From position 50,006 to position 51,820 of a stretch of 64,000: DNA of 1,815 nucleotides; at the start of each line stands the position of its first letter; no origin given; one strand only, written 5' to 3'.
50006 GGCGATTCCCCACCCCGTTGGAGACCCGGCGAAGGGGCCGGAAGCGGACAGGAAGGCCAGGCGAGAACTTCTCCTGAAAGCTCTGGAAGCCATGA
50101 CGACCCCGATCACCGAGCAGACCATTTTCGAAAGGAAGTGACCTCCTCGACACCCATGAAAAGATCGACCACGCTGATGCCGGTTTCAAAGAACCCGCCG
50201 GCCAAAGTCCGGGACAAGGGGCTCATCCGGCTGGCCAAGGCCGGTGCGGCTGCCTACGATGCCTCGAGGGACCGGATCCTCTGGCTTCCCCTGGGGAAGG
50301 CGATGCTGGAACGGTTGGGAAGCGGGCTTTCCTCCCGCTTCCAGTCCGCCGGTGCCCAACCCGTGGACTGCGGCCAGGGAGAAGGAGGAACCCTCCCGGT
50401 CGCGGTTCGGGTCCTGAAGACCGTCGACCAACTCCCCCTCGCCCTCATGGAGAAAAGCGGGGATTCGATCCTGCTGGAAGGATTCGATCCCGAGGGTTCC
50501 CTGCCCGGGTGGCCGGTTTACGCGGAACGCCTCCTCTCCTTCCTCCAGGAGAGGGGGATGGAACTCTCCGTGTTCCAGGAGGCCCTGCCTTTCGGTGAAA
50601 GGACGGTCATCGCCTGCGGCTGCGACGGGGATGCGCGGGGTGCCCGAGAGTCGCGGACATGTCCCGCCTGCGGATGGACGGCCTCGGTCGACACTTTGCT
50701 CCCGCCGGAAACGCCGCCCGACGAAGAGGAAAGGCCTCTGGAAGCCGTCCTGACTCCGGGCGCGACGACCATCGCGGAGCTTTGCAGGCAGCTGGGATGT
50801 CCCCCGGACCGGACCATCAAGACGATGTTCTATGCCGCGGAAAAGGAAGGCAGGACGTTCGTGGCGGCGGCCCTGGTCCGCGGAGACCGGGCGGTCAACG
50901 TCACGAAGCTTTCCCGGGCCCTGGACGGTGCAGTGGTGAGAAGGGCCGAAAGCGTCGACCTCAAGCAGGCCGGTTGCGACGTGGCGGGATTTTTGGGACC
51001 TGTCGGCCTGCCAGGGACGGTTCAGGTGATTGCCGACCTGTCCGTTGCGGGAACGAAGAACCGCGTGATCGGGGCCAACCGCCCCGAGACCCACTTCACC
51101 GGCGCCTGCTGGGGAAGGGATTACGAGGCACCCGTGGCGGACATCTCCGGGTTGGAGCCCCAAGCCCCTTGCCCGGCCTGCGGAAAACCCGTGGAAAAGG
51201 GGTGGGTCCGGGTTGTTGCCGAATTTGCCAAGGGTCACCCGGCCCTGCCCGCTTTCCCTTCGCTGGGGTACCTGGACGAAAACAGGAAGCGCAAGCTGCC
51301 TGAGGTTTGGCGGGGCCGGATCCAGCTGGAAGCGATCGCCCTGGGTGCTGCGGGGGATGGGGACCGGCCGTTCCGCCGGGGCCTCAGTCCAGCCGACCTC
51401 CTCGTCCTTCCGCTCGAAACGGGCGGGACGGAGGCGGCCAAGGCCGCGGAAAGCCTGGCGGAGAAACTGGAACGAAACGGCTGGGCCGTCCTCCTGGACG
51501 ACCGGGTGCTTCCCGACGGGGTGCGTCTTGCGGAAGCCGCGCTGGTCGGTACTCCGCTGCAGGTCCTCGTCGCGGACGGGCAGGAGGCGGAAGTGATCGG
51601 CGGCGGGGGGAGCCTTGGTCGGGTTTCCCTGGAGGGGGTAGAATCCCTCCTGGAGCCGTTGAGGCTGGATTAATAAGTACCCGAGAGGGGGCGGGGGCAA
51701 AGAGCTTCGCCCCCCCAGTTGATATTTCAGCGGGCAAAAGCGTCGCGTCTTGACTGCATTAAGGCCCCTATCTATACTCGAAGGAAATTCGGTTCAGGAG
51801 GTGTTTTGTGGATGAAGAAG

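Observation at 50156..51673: Catalytically degenerate prolyl-tRNA synthetase paralogue inside a selenoprotein reductase operon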

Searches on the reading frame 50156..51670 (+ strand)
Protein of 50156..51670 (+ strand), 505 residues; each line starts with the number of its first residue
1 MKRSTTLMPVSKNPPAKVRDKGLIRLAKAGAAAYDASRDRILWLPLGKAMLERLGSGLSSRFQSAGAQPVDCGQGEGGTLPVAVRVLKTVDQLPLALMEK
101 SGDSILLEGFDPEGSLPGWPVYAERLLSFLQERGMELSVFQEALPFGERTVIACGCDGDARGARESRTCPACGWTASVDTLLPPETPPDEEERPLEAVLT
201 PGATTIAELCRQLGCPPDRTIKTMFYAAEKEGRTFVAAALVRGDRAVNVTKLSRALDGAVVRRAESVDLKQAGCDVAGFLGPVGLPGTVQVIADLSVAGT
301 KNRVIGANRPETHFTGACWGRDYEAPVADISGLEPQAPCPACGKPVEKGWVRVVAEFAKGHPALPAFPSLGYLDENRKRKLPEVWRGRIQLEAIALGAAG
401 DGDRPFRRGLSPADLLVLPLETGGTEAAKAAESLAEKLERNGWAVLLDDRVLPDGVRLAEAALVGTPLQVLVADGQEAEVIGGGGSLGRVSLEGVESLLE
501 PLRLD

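Call 6: search_protein_families(library=pfam, proteins=[window:50156-51670:+], max_evalue=0.01)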
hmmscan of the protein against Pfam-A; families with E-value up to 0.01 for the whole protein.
window:50156-51670:+ (505 aa): 3 families
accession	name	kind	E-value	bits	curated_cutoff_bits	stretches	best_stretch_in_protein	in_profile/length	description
PF04073.20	tRNA_edit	-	1.9e-20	73.6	25.5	1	200-319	1-118/123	Aminoacyl-tRNA editing domain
PF03129.25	HGTP_anticodon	-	1.9e-05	25.2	21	1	415-474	2-61/94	Anticodon binding domain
PF13248.11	Zn_ribbon_3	-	0.00067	19.5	27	0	338-350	4-16/26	zinc-ribbon domain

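Call 7: search_protein_families(library=ncbifam, proteins=[window:50156-51670:+], max_evalue=0.01)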
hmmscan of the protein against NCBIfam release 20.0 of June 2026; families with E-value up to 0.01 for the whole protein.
window:50156-51670:+ (505 aa): 5 families
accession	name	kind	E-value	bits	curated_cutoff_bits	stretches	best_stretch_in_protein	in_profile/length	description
NF006625.0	PRK09194.1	equivalog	4.1e-39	134.9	558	2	167-347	222-398/559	proline--tRNA ligase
TIGR00409.1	proS_fam_II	equivalog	2.1e-22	79.7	306.7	2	189-342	245-399/568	proline--tRNA ligase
NF008979.1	PRK12325.1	exception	5.5e-09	35.4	550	1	410-475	342-407/437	proline--tRNA ligase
NF002362.0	PRK01343.1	equivalog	0.00058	19.5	79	0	329-347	11-29/66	DNA gyrase inhibitor YacG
TIGR00011.1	YbaK_EbsC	equivalog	0.00069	19.4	153.25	1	207-301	29-120/152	Cys-tRNA(Pro) deacylase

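Call 8: find_homologous_proteins(query=window:50156-51670:+, max_evalue=0.00001)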
Query window:50156-51670:+ (505 aa): 449 proteins with E <= 0.00001 among 8000 candidates; the best 120 are listed.
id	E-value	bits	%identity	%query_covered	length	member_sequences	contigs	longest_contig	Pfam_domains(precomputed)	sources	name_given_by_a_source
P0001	0.0e+0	1085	97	100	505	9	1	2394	PF04073.21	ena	-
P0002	2.0e-256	870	78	100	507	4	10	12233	PF04073.21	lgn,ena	-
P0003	2.4e-252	856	78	100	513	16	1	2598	PF03129.26,PF04073.21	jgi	-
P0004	7.2e-249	845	76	100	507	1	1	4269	PF03129.26,PF04073.21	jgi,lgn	-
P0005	2.5e-245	833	75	100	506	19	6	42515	PF03129.26,PF04073.21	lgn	-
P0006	5.9e-237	806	74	100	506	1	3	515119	PF04073.21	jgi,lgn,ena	-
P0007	1.0e-236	805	73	100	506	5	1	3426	PF04073.21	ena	-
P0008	1.5e-235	801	72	100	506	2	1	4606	PF04073.21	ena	-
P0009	1.5e-233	794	73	100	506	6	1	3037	PF04073.21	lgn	-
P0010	1.2e-231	788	71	100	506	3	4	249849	PF04073.21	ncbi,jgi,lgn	ncbi:MAG: YbaK/EbsC family protein [Synergistales bacterium]|jgi:prolyl-tRNA synthetase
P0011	7.6e-231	785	71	100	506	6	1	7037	PF04073.21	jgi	-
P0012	3.2e-225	767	72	98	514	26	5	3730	PF03129.26,PF04073.21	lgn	-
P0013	1.3e-224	765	70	100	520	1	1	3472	PF03129.26,PF04073.21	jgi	-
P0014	5.7e-222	756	69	99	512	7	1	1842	PF04073.21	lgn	-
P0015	4.1e-220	750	68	100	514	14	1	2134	PF04073.21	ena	-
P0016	8.3e-212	723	68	98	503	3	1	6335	PF04073.21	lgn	-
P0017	4.3e-102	361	40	98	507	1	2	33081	PF03129.26,PF04073.21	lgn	-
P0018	3.1e-93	331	38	93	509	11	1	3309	PF03129.26,PF04073.21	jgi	-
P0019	4.0e-90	321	40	95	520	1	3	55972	PF04073.21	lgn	-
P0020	5.9e-90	321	41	94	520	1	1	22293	PF03129.26,PF04073.21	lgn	-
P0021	2.9e-87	312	39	94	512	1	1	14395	PF03129.26,PF04073.21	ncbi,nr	ncbi:MAG: hypothetical protein K9L28_09360 [Synergistales bacterium]|nr:hypothetical protein [Synerg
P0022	8.7e-86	307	37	95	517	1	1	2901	PF04073.21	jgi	-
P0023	1.0e-85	307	37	95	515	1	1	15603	PF04073.21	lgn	-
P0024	4.3e-85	305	40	95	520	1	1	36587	PF04073.21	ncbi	-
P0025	5.3e-82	294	39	95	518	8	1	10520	PF03129.26,PF04073.21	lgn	-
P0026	2.0e-80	289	40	95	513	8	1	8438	PF04073.21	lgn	-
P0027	1.4e-74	270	36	95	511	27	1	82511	PF03129.26,PF04073.21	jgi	-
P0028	2.0e-74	269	37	95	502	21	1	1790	PF03129.26,PF04073.21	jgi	-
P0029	5.0e-72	261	36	93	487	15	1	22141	PF03129.26,PF04073.21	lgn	-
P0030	7.8e-72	261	35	93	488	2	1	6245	PF03129.26,PF04073.21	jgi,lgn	jgi:prolyl-tRNA synthetase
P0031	4.7e-71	258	35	94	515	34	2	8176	PF03129.26,PF04073.21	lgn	-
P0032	5.6e-71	258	41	77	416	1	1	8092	PF04073.21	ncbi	-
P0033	3.5e-67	245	35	94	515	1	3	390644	PF03129.26,PF04073.21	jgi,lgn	-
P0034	4.8e-66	242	39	77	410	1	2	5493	PF04073.21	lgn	-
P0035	1.3e-57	214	39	61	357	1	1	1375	PF03129.26,PF04073.21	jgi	-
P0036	1.6e-55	207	37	70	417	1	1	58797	PF04073.21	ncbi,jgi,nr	ncbi:MAG: hypothetical protein LBQ58_04055 [Synergistaceae bacterium]|jgi:prolyl-tRNA synthetase|nr:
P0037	8.9e-55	205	41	68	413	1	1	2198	PF04073.21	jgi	jgi:prolyl-tRNA synthetase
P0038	5.7e-49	185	36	78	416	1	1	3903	PF04073.21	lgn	-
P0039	2.4e-47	180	35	78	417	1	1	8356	PF04073.21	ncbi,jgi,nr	ncbi:MAG: hypothetical protein LBQ36_07470 [Synergistaceae bacterium]|jgi:prolyl-tRNA synthetase|nr:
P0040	1.6e-36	144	33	72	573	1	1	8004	PF03129.26,PF00587.31,PF04073.21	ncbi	-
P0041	7.9e-36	142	35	61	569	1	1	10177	PF03129.26,PF00587.31,PF04073.21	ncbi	-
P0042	1.5e-35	141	37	60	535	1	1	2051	PF03129.26,PF04073.21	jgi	jgi:prolyl-tRNA synthetase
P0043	2.5e-35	140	35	61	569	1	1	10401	PF03129.26,PF00587.31,PF04073.21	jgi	-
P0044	3.6e-35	140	36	61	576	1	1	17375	PF03129.26,PF00587.31,PF04073.21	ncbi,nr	ncbi:MAG TPA: proline--tRNA ligase [Gemmatimonadota bacterium]|nr:proline--tRNA ligase [Gemmatimonad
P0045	5.1e-35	139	36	61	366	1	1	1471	PF03129.26,PF00587.31,PF04073.21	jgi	jgi:prolyl-tRNA synthetase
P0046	5.2e-35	139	30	95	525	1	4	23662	PF03129.26,PF04073.21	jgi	jgi:prolyl-tRNA synthetase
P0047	7.3e-35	139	35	60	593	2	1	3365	PF03129.26,PF00587.31,PF04073.21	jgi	jgi:prolyl-tRNA synthetase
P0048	8.6e-35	139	35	61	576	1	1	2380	PF03129.26,PF00587.31,PF04073.21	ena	-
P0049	3.1e-34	137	36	67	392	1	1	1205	PF03129.26,PF00587.31,PF04073.21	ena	-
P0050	3.4e-34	137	34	60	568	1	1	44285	PF03129.26,PF00587.31,PF04073.21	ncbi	-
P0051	5.4e-34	136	37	67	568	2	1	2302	PF03129.26,PF00587.31,PF04073.21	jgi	-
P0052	9.4e-34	135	35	60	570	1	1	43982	PF03129.26,PF00587.31,PF04073.21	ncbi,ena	-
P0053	9.7e-34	135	34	61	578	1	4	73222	PF03129.26,PF00587.31,PF04073.21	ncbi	-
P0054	2.6e-33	134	32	61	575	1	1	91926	PF03129.26,PF00587.31,PF04073.21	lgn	-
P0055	3.2e-33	133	34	60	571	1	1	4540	PF03129.26,PF00587.31,PF04073.21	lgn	-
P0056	4.8e-33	133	32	62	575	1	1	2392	PF03129.26,PF00587.31,PF04073.21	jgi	-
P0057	4.9e-33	133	31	94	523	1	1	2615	PF03129.26,PF04073.21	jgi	jgi:prolyl-tRNA synthetase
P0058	5.1e-33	133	35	60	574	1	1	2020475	PF03129.26,PF00587.31,PF04073.21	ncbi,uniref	ncbi:proline--tRNA ligase [Desulfothermobacter acidiphilus]|uniref:proline--tRNA ligase n=1 Tax=Desu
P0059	5.5e-33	133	36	61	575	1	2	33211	PF03129.26,PF00587.31,PF04073.21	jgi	-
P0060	7.8e-33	132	31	93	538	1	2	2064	PF03129.26,PF04073.21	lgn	-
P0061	1.1e-32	132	32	63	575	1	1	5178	PF03129.26,PF00587.31,PF04073.21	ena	-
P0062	3.8e-32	130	36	60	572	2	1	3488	PF03129.26,PF00587.31,PF04073.21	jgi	-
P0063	3.9e-32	130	34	62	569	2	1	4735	PF03129.26,PF00587.31,PF04073.21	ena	-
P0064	3.9e-32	130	34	60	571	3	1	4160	PF03129.26,PF00587.31,PF04073.21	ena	-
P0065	5.5e-32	129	35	61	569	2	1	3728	PF03129.26,PF04073.21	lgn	-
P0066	5.8e-32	129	34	62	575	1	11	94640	PF03129.26,PF00587.31,PF04073.21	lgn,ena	-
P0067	5.9e-32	129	35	62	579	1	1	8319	PF03129.26,PF00587.31,PF04073.21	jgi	jgi:prolyl-tRNA synthetase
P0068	6.7e-32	129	33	60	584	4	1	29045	PF03129.26,PF00587.31,PF04073.21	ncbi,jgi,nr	ncbi:MAG: proline--tRNA ligase [Clostridiales Family XIII bacterium]|jgi:prolyl-tRNA synthetase|nr:p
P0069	9.9e-32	129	33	62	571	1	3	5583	PF03129.26,PF00587.31,PF04073.21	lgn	-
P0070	1.0e-31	128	33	62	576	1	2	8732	PF03129.26,PF00587.31,PF04073.21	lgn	-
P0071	1.0e-31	128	33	62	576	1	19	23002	PF03129.26,PF00587.31,PF04073.21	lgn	-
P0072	1.1e-31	128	33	54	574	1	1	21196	PF03129.26,PF00587.31,PF04073.21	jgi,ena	-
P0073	1.3e-31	128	33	62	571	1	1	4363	PF03129.26,PF00587.31,PF04073.21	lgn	-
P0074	1.3e-31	128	33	62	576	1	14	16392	PF03129.26,PF00587.31,PF04073.21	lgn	-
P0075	1.3e-31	128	33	62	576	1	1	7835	PF03129.26,PF00587.31,PF04073.21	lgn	-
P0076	1.4e-31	128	33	62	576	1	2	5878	PF03129.26,PF00587.31,PF04073.21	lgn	-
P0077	1.8e-31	128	32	62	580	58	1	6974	PF03129.26,PF00587.31,PF04073.21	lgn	-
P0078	2.6e-31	127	34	56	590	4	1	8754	PF03129.26,PF00587.31,PF04073.21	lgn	-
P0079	3.0e-31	127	36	60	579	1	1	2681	PF03129.26,PF00587.31,PF04073.21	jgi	jgi:prolyl-tRNA synthetase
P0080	3.2e-31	127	33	62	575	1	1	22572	PF03129.26,PF00587.31,PF04073.21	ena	-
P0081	3.3e-31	127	32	62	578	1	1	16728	PF03129.26,PF00587.31,PF04073.21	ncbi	-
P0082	4.1e-31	126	32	62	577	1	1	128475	PF03129.26,PF00587.31,PF04073.21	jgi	jgi:prolyl-tRNA synthetase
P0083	4.3e-31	126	34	62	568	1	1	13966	PF03129.26,PF00587.31,PF04073.21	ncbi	-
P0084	4.3e-31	126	33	60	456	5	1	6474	PF03129.26,PF00587.31,PF04073.21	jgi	jgi:prolyl-tRNA synthetase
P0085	4.9e-31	126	34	62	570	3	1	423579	PF03129.26,PF00587.31,PF04073.21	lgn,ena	-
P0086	5.4e-31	126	33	62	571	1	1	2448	PF03129.26,PF00587.31,PF04073.21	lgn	-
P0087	6.3e-31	126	33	62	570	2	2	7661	PF03129.26,PF00587.31,PF04073.21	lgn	-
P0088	6.3e-31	126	31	62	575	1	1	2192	PF03129.26,PF00587.31,PF04073.21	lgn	-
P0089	8.7e-31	125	34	62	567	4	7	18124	PF03129.26,PF00587.31,PF04073.21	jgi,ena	jgi:prolyl-tRNA synthetase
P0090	1.2e-30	125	32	60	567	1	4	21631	PF03129.26,PF00587.31,PF04073.21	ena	-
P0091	1.3e-30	125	32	62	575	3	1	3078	PF03129.26,PF00587.31,PF04073.21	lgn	-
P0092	1.4e-30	125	33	62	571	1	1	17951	PF03129.26,PF00587.31,PF04073.21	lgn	-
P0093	1.5e-30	125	33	62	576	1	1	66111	PF03129.26,PF00587.31,PF04073.21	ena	-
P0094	1.5e-30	125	32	60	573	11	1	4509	PF03129.26,PF00587.31,PF04073.21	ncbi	-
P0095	1.6e-30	125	33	62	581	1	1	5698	PF03129.26,PF00587.31,PF04073.21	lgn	-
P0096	1.7e-30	124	37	66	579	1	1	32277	PF03129.26,PF00587.31,PF04073.21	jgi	-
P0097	1.8e-30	124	32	63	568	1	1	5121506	PF03129.26,PF00587.31,PF04073.21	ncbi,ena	-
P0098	2.2e-30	124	32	62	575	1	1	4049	PF03129.26,PF00587.31,PF04073.21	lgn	-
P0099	2.2e-30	124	32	62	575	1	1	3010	PF03129.26,PF00587.31,PF04073.21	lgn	-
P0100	3.0e-30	124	31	61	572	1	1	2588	PF03129.26,PF00587.31,PF04073.21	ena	-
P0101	3.4e-30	123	30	62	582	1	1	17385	PF03129.26,PF00587.31,PF04073.21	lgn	-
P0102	3.8e-30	123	34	60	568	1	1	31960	PF03129.26,PF00587.31,PF04073.21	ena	-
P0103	6.5e-30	123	33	62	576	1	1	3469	PF03129.26,PF00587.31,PF04073.21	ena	-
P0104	7.3e-30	122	34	60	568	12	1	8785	PF03129.26,PF00587.31,PF04073.21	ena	-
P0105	8.2e-30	122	30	62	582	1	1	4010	PF03129.26,PF00587.31,PF04073.21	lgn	-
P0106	8.2e-30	122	34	62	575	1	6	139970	PF03129.26,PF00587.31,PF04073.21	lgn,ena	-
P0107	8.3e-30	122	34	60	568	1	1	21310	PF03129.26,PF00587.31,PF04073.21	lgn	-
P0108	8.4e-30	122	31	62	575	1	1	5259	PF03129.26,PF00587.31,PF04073.21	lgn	-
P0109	1.0e-29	122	30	72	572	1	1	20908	PF03129.26,PF00587.31,PF04073.21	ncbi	ncbi:MAG: proline--tRNA ligase [Armatimonadota bacterium]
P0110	1.0e-29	122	33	62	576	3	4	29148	PF03129.26,PF00587.31,PF04073.21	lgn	-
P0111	1.1e-29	122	33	62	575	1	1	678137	PF03129.26,PF00587.31,PF04073.21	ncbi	-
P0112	1.1e-29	122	31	62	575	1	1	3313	PF03129.26,PF00587.31,PF04073.21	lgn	-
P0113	1.1e-29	122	31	62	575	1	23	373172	PF03129.26,PF00587.31,PF04073.21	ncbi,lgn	-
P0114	1.1e-29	122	30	62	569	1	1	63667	PF03129.26,PF00587.31,PF04073.21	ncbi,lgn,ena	-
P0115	1.6e-29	121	33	67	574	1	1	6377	PF03129.26,PF00587.31,PF04073.21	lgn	-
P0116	1.9e-29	121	33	60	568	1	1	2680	PF03129.26,PF00587.31,PF04073.21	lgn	-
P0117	2.0e-29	121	34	62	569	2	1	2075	PF03129.26,PF00587.31,PF04073.21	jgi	-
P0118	2.1e-29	121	31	62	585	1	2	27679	PF03129.26,PF00587.31,PF04073.21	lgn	-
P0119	3.0e-29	120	32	62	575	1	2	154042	PF03129.26,PF00587.31,PF04073.21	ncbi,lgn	-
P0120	3.0e-29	120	32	62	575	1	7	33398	PF03129.26,PF00587.31,PF04073.21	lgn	-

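Call 10: find_encoding_contigs(protein=P0017, flank=8000, max_places=2)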
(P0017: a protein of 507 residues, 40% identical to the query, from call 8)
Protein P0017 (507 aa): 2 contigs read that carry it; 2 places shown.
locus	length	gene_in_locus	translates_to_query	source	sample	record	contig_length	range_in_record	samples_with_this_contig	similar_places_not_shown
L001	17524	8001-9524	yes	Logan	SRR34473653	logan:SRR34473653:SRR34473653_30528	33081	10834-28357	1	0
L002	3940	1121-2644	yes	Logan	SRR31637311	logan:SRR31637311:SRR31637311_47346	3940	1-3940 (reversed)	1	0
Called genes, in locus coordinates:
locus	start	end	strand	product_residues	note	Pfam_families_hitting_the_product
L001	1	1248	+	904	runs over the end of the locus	PF02702:KdpD, PF00582:Usp (weak), PF13493:DUF4118, PF13492:GAF_3 (weak), PF00512:HisKA, PF02518:HATPase_c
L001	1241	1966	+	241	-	PF00072:Response_reg, PF00486:Trans_reg_C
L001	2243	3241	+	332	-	PF00149:Metallophos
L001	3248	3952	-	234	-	PF03483:B3_4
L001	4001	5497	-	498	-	PF13396:PLDc_N, PF13091:PLDc_2, PF00614:PLDc (weak), PF13091:PLDc_2, PF00614:PLDc (weak)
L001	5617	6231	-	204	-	PF01661:Macro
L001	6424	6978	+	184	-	PF01613:Flavin_Reduct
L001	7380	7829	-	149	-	-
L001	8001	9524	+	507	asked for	PF04073:tRNA_edit, PF03129:HGTP_anticodon (weak)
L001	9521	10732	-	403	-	PF06925:MGDG_synth, PF02350:Epimerase_2, PF04101:Glyco_tran_28_C (weak)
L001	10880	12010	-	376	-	PF06925:MGDG_synth, PF04101:Glyco_tran_28_C (weak)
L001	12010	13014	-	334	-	-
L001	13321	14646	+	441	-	PF11638:DnaA_N, PF00308:Bac_DnaA, PF01695:IstB_IS21, PF00004:AAA (weak), PF08299:Bac_DnaA_C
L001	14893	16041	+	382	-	PF00712:DNA_pol3_beta, PF02767:DNA_pol3_beta_2, PF02768:DNA_pol3_beta_3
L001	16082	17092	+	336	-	PF02463:SMC_N, PF13304:AAA_21 (faint), PF13476:AAA_23 (faint)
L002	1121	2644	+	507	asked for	PF04073:tRNA_edit, PF03129:HGTP_anticodon (weak)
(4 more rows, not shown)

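Call 11: find_encoding_contigs(protein=P0033, flank=8000, max_places=2)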
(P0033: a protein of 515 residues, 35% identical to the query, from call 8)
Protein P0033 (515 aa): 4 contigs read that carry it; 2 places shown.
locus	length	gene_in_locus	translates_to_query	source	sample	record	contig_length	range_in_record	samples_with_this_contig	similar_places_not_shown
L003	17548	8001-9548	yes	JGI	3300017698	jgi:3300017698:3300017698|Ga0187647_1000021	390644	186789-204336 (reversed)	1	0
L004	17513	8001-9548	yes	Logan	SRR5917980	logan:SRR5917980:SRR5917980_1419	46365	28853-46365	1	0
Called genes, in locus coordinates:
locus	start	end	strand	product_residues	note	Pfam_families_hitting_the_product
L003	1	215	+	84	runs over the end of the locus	-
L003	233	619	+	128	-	PF00226:DnaJ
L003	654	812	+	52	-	-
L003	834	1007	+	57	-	-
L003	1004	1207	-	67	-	PF07311:Dodecin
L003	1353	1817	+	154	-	-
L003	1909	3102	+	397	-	PF02515:CoA_transf_3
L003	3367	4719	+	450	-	PF02667:SCFA_trans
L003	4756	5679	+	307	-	PF00795:CN_hydrolase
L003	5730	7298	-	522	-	PF07905:PucR, PF13556:HTH_30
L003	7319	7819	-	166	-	-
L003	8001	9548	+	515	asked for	PF04073:tRNA_edit, PF03129:HGTP_anticodon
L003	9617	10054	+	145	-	-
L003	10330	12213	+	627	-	PF00012:HSP70, PF06723:MreB_Mbl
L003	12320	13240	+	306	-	PF00226:DnaJ, PF01556:DnaJ_C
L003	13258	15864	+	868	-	PF02861:Clp_N, PF23569:NBD_SMAX1, PF00004:AAA, PF17871:AAA_lid_9, PF00004:AAA, PF07724:AAA_2, PF07728:AAA_5, PF10431:ClpB_D2-small, +8 more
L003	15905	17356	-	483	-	PF00474:SSF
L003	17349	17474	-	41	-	-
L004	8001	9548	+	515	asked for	PF04073:tRNA_edit, PF03129:HGTP_anticodon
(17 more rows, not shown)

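Call 12: find_encoding_contigs(protein=P0006, flank=8000, max_places=1)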
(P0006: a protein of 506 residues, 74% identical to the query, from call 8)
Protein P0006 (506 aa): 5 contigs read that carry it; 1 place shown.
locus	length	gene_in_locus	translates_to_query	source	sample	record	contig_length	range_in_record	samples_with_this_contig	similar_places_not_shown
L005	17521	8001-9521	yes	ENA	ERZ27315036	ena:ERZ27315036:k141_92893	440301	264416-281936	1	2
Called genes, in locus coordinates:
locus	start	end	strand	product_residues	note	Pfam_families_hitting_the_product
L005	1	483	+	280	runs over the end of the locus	-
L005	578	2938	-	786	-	PF02901:PFL-like, PF01228:Gly_radical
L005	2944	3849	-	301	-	PF13353:Fer4_12, PF04055:Radical_SAM, PF13187:Fer4_9 (faint), PF00037:Fer4, PF12797:Fer4_2 (weak), PF12837:Fer4_6 (weak), PF13237:Fer4_10 (weak), PF12838:Fer4_7, +3 more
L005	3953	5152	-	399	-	PF05651:Diacid_rec, PF17853:GGDEF_2, PF13556:HTH_30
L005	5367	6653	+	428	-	PF09338:Gly_reductase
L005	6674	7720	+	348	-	PF07355:GRDB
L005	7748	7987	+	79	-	-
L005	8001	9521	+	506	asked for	PF04073:tRNA_edit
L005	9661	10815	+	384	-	PF13458:Peripla_BP_6, PF13433:Peripla_BP_5, PF01094:ANF_receptor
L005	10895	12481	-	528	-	PF07969:Amidohydro_3, PF01979:Amidohydro_1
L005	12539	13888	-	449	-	PF00037:Fer4 (faint), PF12801:Fer4_5, PF12838:Fer4_7 (faint), PF13237:Fer4_10 (weak)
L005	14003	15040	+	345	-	PF00291:PALP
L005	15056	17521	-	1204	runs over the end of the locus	PF05359:DUF748 (faint), PF13116:YhdP (faint), PF27051:TamB_N (faint), PF05170:AsmA (faint), PF04357:TamB (faint)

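Call 13: find_encoding_contigs(protein=P0010, flank=8000, max_places=1)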
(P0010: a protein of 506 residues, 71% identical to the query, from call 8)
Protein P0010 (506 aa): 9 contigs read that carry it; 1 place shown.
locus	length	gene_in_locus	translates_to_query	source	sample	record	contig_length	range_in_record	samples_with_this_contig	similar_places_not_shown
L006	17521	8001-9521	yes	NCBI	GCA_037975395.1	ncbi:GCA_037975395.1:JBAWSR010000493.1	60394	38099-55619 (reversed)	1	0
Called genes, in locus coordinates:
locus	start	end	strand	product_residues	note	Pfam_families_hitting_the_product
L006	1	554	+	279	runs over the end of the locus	-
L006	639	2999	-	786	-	PF02901:PFL-like, PF01228:Gly_radical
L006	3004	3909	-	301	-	PF13353:Fer4_12, PF04055:Radical_SAM, PF13187:Fer4_9 (faint), PF00037:Fer4, PF12797:Fer4_2 (weak), PF12837:Fer4_6 (weak), PF13237:Fer4_10 (weak), PF12838:Fer4_7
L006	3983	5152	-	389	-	PF05651:Diacid_rec, PF17853:GGDEF_2, PF13556:HTH_30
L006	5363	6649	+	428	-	PF09338:Gly_reductase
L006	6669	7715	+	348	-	PF07355:GRDB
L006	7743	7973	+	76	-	-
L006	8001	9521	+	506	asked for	PF04073:tRNA_edit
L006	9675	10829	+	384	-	PF13458:Peripla_BP_6, PF13433:Peripla_BP_5, PF01094:ANF_receptor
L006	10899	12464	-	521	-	PF07969:Amidohydro_3, PF01979:Amidohydro_1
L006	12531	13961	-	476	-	PF12801:Fer4_5, PF00037:Fer4 (faint), PF12801:Fer4_5, PF12838:Fer4_7 (faint), PF13187:Fer4_9 (faint), PF14697:Fer4_21 (faint), PF13237:Fer4_10 (weak)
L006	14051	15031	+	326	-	PF00291:PALP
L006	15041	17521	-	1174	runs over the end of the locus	PF05359:DUF748 (faint), PF13116:YhdP (faint), PF27051:TamB_N (faint), PF05170:AsmA (faint)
